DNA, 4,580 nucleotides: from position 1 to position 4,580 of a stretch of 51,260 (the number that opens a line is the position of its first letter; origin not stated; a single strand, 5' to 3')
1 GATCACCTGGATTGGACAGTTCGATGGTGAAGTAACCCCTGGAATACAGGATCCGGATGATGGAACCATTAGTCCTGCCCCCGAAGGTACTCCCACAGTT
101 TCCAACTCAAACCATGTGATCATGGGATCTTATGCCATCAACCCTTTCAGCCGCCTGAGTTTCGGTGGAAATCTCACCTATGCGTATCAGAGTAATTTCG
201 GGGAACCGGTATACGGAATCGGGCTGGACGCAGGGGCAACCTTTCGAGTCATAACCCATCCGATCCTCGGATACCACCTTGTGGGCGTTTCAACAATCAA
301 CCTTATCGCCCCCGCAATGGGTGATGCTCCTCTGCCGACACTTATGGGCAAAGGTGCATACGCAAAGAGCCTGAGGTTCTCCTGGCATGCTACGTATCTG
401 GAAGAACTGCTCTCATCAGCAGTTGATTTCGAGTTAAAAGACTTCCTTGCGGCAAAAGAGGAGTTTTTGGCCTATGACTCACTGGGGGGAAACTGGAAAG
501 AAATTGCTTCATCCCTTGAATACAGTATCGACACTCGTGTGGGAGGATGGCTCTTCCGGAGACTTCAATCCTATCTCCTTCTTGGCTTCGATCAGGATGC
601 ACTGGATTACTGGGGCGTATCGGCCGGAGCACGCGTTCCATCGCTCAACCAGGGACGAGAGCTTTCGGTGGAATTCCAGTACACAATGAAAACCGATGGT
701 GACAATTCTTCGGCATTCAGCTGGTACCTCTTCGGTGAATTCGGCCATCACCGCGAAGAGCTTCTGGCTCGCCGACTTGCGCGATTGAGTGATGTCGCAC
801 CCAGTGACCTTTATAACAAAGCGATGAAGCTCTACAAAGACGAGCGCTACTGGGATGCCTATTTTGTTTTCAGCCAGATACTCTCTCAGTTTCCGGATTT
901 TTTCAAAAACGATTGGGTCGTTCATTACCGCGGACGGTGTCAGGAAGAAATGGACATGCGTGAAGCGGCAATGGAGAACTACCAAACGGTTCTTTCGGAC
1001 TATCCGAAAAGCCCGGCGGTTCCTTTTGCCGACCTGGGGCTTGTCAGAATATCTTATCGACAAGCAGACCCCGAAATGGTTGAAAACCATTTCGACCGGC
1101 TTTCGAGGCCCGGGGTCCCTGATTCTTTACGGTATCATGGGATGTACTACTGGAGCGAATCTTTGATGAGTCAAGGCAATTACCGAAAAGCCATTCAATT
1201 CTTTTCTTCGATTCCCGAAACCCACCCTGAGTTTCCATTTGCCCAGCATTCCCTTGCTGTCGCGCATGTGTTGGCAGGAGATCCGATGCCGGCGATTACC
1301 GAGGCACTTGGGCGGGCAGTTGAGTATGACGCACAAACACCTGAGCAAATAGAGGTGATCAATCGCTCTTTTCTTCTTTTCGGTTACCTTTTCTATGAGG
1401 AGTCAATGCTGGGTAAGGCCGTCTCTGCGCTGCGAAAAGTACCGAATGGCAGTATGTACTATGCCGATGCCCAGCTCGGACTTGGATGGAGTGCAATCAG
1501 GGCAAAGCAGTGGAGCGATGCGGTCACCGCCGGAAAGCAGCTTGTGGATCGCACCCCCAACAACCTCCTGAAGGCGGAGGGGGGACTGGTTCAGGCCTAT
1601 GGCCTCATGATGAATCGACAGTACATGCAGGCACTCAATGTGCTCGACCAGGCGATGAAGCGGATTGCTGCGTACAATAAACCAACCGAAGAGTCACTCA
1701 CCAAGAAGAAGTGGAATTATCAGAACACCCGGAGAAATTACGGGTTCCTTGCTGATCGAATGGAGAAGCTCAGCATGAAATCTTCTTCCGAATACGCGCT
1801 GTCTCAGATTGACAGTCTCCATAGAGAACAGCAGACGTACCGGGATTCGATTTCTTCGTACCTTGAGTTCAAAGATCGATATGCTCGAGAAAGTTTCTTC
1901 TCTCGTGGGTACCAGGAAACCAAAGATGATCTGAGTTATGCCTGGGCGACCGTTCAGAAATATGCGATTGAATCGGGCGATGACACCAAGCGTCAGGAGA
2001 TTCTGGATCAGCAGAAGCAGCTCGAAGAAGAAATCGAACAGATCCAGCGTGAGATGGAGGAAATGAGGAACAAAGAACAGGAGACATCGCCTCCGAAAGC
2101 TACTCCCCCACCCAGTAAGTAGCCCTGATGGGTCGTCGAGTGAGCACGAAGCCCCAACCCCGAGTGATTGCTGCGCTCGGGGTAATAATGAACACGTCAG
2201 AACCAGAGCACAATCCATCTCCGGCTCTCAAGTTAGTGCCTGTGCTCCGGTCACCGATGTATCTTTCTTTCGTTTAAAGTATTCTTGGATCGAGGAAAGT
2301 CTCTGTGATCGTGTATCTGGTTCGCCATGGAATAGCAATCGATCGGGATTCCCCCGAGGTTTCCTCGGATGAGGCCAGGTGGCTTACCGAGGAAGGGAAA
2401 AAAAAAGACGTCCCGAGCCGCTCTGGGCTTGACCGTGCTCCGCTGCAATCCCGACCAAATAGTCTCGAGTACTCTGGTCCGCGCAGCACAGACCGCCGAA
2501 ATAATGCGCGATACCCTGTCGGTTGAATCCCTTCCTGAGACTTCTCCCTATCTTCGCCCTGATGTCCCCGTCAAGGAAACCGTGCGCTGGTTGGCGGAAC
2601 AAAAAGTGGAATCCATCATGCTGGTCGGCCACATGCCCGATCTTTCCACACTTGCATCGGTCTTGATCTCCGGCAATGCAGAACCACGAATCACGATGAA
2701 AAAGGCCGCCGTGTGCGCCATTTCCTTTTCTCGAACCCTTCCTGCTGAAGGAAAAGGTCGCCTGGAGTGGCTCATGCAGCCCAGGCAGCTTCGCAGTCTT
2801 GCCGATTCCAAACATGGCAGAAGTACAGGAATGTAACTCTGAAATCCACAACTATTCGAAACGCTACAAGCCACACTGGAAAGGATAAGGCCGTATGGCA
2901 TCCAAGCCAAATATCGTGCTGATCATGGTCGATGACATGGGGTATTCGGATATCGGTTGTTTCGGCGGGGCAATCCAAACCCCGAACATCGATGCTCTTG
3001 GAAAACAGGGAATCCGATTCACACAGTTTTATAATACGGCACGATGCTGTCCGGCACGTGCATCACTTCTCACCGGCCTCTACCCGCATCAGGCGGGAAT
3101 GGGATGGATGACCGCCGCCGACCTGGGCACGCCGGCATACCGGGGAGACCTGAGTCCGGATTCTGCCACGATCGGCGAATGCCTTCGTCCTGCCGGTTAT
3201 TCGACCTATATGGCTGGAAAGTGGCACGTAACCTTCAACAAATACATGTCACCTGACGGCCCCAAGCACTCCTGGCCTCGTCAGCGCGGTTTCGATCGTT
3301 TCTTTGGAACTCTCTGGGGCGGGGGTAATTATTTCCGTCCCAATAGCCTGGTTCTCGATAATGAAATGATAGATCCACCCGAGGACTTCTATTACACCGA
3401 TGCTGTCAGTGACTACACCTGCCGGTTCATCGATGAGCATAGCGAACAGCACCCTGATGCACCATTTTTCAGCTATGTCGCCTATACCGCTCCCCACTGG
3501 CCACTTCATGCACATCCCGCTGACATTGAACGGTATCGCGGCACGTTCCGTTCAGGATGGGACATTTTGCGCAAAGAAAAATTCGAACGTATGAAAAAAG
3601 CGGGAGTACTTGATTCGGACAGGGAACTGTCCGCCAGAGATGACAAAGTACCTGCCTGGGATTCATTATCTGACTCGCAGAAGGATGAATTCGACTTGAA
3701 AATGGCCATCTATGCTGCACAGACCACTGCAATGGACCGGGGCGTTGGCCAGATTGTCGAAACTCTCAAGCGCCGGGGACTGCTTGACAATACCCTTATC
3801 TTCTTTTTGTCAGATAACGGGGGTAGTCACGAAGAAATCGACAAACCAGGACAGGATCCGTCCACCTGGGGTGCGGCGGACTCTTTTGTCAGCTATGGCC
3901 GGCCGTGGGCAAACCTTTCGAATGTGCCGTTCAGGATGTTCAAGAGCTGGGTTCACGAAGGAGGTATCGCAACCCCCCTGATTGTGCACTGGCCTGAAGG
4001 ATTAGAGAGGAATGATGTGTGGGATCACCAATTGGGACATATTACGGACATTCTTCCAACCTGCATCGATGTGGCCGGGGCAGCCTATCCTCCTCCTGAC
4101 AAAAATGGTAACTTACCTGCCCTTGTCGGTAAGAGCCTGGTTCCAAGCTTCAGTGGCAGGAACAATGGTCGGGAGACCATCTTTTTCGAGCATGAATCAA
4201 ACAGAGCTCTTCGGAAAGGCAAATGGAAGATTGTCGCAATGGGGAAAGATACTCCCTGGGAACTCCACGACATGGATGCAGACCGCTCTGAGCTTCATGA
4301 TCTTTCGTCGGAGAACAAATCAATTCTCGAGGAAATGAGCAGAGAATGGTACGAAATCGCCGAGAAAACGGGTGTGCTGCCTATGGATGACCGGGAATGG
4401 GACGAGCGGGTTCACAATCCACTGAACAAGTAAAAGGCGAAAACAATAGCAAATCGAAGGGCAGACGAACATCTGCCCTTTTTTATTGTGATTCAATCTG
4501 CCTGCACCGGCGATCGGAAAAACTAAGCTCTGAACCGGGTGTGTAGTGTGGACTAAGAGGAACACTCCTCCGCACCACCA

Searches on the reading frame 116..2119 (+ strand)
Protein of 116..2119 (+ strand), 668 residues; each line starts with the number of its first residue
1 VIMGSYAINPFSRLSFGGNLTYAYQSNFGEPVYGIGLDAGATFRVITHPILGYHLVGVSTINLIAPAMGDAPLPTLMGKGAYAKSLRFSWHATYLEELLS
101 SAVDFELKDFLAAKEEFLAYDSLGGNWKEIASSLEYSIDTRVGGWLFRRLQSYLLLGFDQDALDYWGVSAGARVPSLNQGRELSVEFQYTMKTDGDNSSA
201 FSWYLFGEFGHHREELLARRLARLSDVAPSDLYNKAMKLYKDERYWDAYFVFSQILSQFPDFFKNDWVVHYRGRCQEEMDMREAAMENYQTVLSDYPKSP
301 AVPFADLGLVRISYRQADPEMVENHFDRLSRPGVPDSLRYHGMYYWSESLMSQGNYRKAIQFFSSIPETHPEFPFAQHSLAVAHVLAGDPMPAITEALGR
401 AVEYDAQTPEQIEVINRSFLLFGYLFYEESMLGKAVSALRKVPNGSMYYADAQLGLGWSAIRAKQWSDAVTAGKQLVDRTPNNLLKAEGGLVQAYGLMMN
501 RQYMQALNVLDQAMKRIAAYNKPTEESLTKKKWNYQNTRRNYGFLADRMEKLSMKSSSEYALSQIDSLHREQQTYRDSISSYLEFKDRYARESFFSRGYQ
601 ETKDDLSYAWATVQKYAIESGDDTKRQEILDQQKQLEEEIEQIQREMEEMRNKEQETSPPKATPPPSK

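Call 50: search_protein_families(library=pfam, proteins=[window:116-2119:+], max_evalue=0.001)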
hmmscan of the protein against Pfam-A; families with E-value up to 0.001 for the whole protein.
window:116-2119:+ (668 aa): 8 families
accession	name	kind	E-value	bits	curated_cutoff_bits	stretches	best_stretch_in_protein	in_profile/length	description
PF13174.12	TPR_6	-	1.1e-12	48.1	26.3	0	271-299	5-33/33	Tetratricopeptide repeat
PF14559.12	TPR_19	-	1.5e-09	38.4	25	0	240-302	2-61/68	Tetratricopeptide repeat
PF07719.23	TPR_2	-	2.9e-08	33.7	27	0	343-363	4-24/34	Tetratricopeptide repeat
PF13428.12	TPR_14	-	7.7e-07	29.6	23.5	0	344-381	5-42/44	Tetratricopeptide repeat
PF00515.34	TPR_1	-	9e-05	22.6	27.8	0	350-364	11-25/34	Tetratricopeptide repeat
PF25058.1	ARM_TT21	-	0.00029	21.3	27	0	491-556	11-74/155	Tetratricopeptide repeat protein 21 ARM repeat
PF24575.1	TPR_Slam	-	0.00071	20.4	35.2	0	350-384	57-91/104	Surface lipoprotein assembly modifier, N-terminal TPR repeats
PF13432.12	TPR_16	-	0.00072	20.4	32.7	0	449-483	30-64/65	Tetratricopeptide repeat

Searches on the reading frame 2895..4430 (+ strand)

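Call 50: search_protein_families(library=pfam, proteins=[window:2895-4430:+], max_evalue=0.001)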
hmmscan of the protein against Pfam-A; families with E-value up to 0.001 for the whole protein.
window:2895-4430:+ (512 aa): 3 families
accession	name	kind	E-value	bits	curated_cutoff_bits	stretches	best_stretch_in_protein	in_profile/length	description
PF00884.28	Sulfatase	-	2.8e-59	201.4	25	1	5-396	1-301/301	Sulfatase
PF01663.27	Phosphodiest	-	1.6e-09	38.3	23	1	8-314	2-225/342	Type I phosphodiesterase / nucleotide pyrophosphatase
PF16347.10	SGSH_C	-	3.5e-09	37.4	29.3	1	350-485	8-148/154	N-sulphoglucosamine sulphohydrolase, C-terminal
